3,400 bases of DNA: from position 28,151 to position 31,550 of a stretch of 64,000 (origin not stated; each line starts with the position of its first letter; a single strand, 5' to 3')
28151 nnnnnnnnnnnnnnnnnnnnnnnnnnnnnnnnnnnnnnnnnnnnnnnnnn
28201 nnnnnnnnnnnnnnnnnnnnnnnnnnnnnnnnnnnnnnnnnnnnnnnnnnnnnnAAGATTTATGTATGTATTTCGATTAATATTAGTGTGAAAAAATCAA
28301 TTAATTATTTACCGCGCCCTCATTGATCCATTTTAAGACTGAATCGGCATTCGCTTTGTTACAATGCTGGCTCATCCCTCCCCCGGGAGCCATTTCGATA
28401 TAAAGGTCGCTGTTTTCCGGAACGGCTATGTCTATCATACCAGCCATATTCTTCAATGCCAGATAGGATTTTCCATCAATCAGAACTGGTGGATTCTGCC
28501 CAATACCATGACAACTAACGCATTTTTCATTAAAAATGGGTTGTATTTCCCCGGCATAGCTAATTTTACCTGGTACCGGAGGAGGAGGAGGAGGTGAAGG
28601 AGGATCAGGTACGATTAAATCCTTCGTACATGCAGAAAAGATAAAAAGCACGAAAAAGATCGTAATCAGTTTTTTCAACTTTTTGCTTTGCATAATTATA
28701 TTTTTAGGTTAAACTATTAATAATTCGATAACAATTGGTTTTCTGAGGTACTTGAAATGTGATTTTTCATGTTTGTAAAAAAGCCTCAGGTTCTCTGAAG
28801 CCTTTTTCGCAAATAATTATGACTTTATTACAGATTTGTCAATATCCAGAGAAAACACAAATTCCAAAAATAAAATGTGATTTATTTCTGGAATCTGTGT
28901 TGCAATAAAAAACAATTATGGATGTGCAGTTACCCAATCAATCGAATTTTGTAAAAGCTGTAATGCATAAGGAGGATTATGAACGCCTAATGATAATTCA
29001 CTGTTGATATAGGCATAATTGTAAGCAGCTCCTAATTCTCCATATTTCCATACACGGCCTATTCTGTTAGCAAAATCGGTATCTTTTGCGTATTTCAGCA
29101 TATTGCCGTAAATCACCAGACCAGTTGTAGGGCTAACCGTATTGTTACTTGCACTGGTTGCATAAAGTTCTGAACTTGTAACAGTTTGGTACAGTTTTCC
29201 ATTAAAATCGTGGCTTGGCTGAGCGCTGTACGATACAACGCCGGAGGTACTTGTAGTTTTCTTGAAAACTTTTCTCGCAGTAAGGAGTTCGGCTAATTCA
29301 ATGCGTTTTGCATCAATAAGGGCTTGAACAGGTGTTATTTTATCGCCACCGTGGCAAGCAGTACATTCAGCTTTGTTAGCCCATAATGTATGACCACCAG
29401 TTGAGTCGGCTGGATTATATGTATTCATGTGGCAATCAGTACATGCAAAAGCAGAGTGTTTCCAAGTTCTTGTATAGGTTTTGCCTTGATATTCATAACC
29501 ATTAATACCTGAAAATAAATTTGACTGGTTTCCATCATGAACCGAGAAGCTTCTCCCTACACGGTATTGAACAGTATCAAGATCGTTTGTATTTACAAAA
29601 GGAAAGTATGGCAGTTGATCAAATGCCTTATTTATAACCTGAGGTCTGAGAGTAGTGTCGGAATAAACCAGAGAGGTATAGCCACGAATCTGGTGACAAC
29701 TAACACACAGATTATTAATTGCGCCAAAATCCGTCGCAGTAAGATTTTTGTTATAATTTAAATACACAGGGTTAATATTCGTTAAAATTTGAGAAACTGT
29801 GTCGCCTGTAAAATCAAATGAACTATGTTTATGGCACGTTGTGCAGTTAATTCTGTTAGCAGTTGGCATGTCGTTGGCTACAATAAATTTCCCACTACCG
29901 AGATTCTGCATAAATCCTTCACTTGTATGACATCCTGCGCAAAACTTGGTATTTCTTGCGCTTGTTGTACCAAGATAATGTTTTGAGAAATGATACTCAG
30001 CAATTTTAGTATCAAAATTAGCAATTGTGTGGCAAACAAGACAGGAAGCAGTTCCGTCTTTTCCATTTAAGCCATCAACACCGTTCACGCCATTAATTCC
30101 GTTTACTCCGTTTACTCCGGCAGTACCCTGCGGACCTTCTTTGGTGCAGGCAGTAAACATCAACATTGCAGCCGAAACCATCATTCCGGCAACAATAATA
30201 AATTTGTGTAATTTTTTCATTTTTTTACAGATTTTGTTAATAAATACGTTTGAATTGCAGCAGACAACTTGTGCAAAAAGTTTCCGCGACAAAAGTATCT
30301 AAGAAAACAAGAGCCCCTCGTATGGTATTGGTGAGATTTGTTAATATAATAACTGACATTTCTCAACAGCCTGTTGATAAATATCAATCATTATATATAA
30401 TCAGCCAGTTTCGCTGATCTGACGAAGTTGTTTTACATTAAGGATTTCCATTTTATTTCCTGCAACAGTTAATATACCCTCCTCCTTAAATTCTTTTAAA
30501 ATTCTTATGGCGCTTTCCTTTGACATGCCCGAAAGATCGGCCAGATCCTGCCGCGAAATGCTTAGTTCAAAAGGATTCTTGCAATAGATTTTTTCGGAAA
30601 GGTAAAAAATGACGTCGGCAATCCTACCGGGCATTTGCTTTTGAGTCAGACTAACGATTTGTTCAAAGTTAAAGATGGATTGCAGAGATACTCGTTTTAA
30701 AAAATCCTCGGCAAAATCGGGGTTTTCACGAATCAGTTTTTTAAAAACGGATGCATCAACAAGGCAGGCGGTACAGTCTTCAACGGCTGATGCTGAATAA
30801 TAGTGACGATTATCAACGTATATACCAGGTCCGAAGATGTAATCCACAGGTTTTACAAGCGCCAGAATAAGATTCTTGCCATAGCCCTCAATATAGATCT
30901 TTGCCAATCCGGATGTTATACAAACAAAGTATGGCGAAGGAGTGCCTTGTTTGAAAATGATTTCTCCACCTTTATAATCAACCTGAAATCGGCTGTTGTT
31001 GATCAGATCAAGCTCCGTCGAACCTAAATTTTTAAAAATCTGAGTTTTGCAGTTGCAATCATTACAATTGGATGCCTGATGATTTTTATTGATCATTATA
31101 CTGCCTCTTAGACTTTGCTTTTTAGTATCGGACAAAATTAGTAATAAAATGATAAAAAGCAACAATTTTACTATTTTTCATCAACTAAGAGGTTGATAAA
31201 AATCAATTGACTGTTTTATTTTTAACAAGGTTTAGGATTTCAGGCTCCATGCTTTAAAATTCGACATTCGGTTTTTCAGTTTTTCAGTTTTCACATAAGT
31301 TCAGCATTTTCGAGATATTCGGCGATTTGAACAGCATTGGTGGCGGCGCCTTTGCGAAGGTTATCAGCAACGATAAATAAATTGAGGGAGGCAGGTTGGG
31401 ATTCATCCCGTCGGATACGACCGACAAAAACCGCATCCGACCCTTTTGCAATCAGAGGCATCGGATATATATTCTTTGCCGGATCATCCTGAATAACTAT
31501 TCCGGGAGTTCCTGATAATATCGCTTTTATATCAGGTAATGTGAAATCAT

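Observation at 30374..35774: Three perfect TTGAT-N4-ATCAA (FNR-type) boxes within 5.4 kb, next to a Cys-rich Crp/Fnr regulator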

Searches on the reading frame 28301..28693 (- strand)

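Call 10: search_protein_families(library=pfam, proteins=[window:28301-28693:-], max_evalue=0.01)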
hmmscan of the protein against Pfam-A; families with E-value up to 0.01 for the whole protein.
window:28301-28693:- (130 aa): 1 family
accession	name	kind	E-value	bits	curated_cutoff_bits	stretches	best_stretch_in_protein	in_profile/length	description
PF13442.11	Cytochrome_CBB3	-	0.0012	19.6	27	1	50-83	6-40/68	Cytochrome C oxidase, cbb3-type, subunit III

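Call 24: search_protein_families(library=ncbifam, proteins=[window:28301-28693:-], max_evalue=0.001)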
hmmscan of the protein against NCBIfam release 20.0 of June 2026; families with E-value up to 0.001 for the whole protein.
window:28301-28693:- (130 aa): 1 family
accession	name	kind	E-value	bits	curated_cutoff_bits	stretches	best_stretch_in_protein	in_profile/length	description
NF047812.1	LIC11213_lipo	equivalog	5.3e-07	29.8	100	1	54-127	48-116/118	LIC11213 family lipoprotein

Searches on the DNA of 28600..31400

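Call 41: search_rna_families(source=window, start=28600, end=31400, threshold=evalue, max_evalue=1)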
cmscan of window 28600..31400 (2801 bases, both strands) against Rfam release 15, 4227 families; matches with E-value up to 1: 1.
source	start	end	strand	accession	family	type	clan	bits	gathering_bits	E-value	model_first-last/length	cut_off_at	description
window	30301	30393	-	RF01065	23S-methyl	Cis-reg;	-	24.7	50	0.62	1-102/102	no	23S methyl RNA motif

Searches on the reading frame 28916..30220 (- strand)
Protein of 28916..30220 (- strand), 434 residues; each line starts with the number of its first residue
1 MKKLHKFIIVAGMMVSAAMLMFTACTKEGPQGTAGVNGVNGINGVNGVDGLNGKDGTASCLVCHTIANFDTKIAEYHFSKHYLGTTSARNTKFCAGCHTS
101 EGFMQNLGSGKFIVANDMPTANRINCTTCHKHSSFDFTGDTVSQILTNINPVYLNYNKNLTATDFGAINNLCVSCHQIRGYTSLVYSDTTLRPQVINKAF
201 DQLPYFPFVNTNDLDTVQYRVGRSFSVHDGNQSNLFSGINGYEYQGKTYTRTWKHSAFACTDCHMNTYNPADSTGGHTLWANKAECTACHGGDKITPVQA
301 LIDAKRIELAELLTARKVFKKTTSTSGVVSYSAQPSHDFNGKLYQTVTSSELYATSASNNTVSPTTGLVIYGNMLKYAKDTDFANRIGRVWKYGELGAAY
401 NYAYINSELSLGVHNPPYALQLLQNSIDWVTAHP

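Call 10: search_protein_families(library=pfam, proteins=[window:28916-30220:-], max_evalue=0.01)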
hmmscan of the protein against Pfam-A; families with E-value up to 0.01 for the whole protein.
window:28916-30220:- (434 aa): 6 families
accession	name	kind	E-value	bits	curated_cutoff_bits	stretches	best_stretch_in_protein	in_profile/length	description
PF14522.11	Cytochrome_C7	-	6.9e-08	32.6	24.8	2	254-295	7-53/67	Cytochrome c7 and related cytochrome c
PF22113.1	Mtrc-MtrF_II-IV_dom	-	4.5e-07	30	30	1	120-178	78-129/176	Outer membrane cytochrome MtrC/MtrF-like, domains II/IV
PF09699.15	Paired_CXXCH_1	-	5.3e-06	26.5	20.6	0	259-293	8-39/41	Doubled CXXCH motif (Paired_CXXCH_1)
PF14537.11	Cytochrom_c3_2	-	5.5e-06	27.2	25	0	58-132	7-66/79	Cytochrome c3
PF22678.1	Cytochrom_c_NrfB-like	-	0.00029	21.7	27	0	252-308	28-84/89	Cytochrome c-type protein NrfB-like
PF01391.23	Collagen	-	0.00058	20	27.2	1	28-56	27-55/60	Collagen triple helix repeat (20 copies)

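Call 24: search_protein_families(library=ncbifam, proteins=[window:28916-30220:-], max_evalue=0.001)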
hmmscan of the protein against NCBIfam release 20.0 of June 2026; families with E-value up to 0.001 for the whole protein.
window:28916-30220:- (434 aa): 5 families
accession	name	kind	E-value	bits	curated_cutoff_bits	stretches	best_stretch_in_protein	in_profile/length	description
TIGR03507.1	decahem_SO1788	subfamily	4.7e-10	38.6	209.3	1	253-329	263-334/672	OmcA/MtrC family decaheme c-type cytochrome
NF008659.0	PRK11659.1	equivalog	2.5e-07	30.6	184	1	67-177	23-118/188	cytochrome c nitrite reductase pentaheme subunit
TIGR03146.1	cyt_nit_nrfB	equivalog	7.2e-07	29.6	166.6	1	91-177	11-92/145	cytochrome c nitrite reductase pentaheme subunit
TIGR03508.1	decahem_SO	subfamily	2.4e-06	27.2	192.2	0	226-293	88-153/258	DmsE family decaheme c-type cytochrome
TIGR01905.1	paired_CXXCH_1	subfamily_domain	0.00012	21.9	25.2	0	76-101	15-39/41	doubled CXXCH domain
